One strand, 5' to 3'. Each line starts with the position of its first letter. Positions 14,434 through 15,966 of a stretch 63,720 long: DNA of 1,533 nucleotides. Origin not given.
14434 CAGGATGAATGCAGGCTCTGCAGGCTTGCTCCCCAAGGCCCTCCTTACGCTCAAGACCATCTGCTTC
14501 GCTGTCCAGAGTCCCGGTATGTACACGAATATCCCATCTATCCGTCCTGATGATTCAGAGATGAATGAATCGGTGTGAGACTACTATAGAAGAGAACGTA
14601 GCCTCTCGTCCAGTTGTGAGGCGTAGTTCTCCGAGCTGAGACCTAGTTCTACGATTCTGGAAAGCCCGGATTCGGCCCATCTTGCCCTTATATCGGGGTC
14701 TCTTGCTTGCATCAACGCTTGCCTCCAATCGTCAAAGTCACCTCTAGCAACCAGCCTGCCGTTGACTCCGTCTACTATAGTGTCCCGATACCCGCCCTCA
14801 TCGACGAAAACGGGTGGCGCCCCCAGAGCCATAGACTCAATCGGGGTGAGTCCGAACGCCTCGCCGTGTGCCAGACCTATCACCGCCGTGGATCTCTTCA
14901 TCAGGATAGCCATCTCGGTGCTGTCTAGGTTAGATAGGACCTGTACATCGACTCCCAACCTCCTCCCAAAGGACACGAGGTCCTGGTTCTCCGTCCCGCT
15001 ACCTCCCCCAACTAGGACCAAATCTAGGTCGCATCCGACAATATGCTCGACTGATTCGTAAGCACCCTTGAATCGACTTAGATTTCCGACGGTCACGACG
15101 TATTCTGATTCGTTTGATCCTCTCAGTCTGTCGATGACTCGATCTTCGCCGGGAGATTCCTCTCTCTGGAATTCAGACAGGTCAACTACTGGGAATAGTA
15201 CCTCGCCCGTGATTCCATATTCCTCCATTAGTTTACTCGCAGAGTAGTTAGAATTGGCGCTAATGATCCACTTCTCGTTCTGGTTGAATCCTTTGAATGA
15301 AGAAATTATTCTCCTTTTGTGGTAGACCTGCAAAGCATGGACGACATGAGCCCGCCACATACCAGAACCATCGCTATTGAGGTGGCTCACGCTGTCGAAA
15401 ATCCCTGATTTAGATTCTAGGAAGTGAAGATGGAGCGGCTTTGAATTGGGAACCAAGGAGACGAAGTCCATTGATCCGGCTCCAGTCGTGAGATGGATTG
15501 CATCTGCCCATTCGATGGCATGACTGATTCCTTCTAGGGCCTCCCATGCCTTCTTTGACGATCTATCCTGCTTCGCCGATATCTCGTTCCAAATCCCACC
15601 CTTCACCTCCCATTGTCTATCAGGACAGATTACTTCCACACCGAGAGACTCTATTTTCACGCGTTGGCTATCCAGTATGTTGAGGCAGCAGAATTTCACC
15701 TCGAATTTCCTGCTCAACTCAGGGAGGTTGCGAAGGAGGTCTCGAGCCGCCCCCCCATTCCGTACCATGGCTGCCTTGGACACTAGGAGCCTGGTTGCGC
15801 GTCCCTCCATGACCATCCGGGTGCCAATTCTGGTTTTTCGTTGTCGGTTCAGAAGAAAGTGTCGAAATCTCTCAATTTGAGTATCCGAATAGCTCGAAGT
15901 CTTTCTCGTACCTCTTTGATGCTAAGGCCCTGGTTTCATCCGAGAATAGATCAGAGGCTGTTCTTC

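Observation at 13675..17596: Low-GC island with three different PAPS-type sulfotransferases around a GT4 glycosyltransferase: candidate archaeal glycan/lipid sulfation system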

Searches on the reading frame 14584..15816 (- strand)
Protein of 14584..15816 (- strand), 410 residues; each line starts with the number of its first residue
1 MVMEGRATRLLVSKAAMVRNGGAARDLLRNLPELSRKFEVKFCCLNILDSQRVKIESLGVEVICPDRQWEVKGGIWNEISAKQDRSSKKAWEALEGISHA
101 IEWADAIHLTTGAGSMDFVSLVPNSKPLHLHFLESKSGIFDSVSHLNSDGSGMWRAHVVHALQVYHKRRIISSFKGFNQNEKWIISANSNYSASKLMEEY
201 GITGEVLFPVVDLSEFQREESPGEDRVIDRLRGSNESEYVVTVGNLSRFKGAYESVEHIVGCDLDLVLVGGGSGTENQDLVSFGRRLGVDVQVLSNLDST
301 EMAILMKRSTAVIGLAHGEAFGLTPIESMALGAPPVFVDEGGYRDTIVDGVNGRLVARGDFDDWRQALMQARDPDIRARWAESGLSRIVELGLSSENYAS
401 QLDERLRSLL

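Call 3: search_protein_families(library=pfam, proteins=[window:14584-15816:-], max_evalue=0.01)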
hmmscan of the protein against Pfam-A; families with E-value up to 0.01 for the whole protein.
window:14584-15816:- (410 aa): 3 families
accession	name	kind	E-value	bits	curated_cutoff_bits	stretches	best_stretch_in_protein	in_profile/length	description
PF00534.26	Glycos_transf_1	-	3.8e-19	69.3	26.4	1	235-383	13-168/172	Glycosyl transferases group 1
PF13692.12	Glyco_trans_1_4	-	5e-13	50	27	1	239-370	3-138/142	Glycosyl transferases group 1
PF20706.3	GT4-conflict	-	0.0051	16.3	26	1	286-355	258-328/385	Family 4 Glycosyltransferase in conflict systems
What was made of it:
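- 14584..15816 (-): GT4-type (GT-B, retaining) glycosyltransferase with an EX7E motif at residues 319-327. It has no TM segment. PF00534 E 3.8e-19, PF13692 E 5e-13 (call 3).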

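Call 4: search_protein_families(library=ncbifam, proteins=[window:14584-15816:-], max_evalue=0.01)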
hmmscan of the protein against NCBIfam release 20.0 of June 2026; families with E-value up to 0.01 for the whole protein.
window:14584-15816:- (410 aa): 21 families
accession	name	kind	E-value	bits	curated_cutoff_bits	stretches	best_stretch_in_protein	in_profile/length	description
TIGR03449.1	mycothiol_MshA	equivalog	8e-14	51.3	462.5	1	185-390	168-386/406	D-inositol-3-phosphate glycosyltransferase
TIGR03999.1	thiol_BshA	equivalog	7.4e-11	41.6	273.7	1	205-382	170-347/375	N-acetyl-alpha-D-glucosaminyl L-malate synthase BshA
NF041876.1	EPS_EpsE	equivalog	2e-09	37.2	400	1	234-390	211-378/389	exopolysaccharide biosynthesis GT4 family glycosyltransferase EpsE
TIGR04047.1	MSMEG_0565_glyc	hypoth_equivalog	2.3e-09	36.8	259.85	1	157-384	115-351/373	MSMEG_0565 family glycosyltransferase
TIGR02149.1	glgA_Coryne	subfamily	6.4e-09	35.4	302.4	1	206-380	173-362/391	glycogen synthase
TIGR02095.1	glgA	subfamily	4e-08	32.4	328.45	1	234-353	291-413/477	glycogen/starch synthase, ADP-glucose type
TIGR02472.1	sucr_P_syn_N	equivalog_domain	2e-07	30.2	576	1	313-386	345-419/439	sucrose-phosphate synthase, putative, glycosyltransferase domain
NF007396.0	PRK09922.1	equivalog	2.4e-07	30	385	1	256-375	206-327/361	lipopolysaccharide 1,6-galactosyltransferase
TIGR03088.1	stp2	hypoth_equivalog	5e-07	29.1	409.05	1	263-373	229-338/374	TIGR03088 family PEP-CTERM/XrtA system glycosyltransferase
NF041010.1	glycosy_Agl16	equivalog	8.5e-07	28.1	575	1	224-383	166-327/352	glycosylation protein Agl16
NF053787.1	GlcN_PG_synth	equivalog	1.2e-06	27.6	480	1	186-371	148-323/361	N-acetylglucosaminyl phosphatidylglycerol synthase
NF047684.1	TeichurnBiosyTuaC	equivalog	1e-05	24.6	550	1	190-408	173-388/391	teichuronic acid biosynthesis protein TuaC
NF001901.0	PRK00654.1-5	equivalog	4e-05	22.3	649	1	254-371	336-453/502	glycogen synthase GlgA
NF001904.0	PRK00654.2-3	equivalog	4.6e-05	22.3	577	1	316-397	379-466/475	glycogen synthase GlgA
NF010698.0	PRK14098.1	equivalog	0.0001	21.1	754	1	236-350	306-423/489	starch synthase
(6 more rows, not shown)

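Call 61: search_solved_structures(query=window:14584-15816:-, max_evalue=0.001, show_alignments=1)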
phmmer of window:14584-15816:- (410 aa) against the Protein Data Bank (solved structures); distinct sequences matched with E-value up to 0.001: 23.
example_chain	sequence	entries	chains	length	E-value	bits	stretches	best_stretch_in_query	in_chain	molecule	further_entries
2f9f_A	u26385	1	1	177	4.5e-09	39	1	290-369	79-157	first mannosyl transferase (wbaZ-1)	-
3c4q_A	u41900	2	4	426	4.8e-07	32.3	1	185-385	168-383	Predicted glycosyltransferases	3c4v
3c48_A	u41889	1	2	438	5.1e-07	32.2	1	185-385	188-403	Predicted glycosyltransferases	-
5d00_A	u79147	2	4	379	5.3e-07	32.2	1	240-404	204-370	N-acetyl-alpha-D-glucosaminyl L-malate synthase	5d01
2jjm_A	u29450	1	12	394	1.1e-06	31.1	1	233-401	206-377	GLYCOSYL TRANSFERASE, GROUP 1 FAMILY PROTEIN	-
3mbo_A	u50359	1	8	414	1.2e-06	31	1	233-401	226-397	Glycosyltransferase, group 1 family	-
4n9w_A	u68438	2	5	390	1.7e-05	27.2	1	263-385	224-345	GDP-mannose-dependent alpha-(1-2)-phosphatidylinositol mannosyltransferase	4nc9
2gej_A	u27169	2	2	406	1.8e-05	27.1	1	263-385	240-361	PHOSPHATIDYLINOSITOL MANNOSYLTRANSFERASE (PimA)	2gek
5n7z_A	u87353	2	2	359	0.00017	24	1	250-367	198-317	Lipopolysaccharide 1,6-galactosyltransferase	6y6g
5n80_A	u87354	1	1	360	0.00017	23.9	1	250-367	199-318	Lipopolysaccharide 1,6-galactosyltransferase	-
6y6i_A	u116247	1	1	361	0.00017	23.9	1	250-367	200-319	Lipopolysaccharide 1,6-galactosyltransferase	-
2x6q_A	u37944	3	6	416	0.00018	23.9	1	226-359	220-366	TREHALOSE-SYNTHASE TRET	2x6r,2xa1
6n1x_A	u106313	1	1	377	0.00018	23.9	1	266-366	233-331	Glycosyltransferase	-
9m88_C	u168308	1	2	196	0.00019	23.8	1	290-373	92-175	Glycogen synthase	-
2bfw_A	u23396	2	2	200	0.0002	23.7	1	290-373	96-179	GLGA GLYCOGEN SYNTHASE | PGS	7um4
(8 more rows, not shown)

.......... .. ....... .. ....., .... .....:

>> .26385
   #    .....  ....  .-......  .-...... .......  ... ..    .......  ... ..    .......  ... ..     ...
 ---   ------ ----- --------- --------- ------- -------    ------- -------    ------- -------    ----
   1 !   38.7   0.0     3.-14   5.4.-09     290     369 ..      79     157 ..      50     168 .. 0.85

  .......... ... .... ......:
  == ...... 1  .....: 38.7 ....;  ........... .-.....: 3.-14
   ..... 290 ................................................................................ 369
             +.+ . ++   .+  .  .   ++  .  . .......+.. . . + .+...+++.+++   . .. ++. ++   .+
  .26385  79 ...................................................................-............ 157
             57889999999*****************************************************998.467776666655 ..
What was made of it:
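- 14584..15816 (-): Best PDB matches are WbaZ-1 mannosyltransferase, MshA, BshA and PimA (call 61).
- On CAZy GT4 (retaining GT-B glycosyltransferases): PDB relatives are WbaZ-1, MshA, BshA and PimA (call 61).
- On CAZy GT4: PDB alignments with MshA start at residue 185 (call 61).
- GT4 has weak hits to trehalose synthase TreT, sucrose-phosphate synthase, MshA and BshA, which act on small acceptors (calls 4, 61). The GT4 family includes lipid glycosyltransferases: PimA at E 1.7e-5 (call 61) and a weak NCBIfam hit to GlcNAc-phosphatidylglycerol synthase (call 4).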
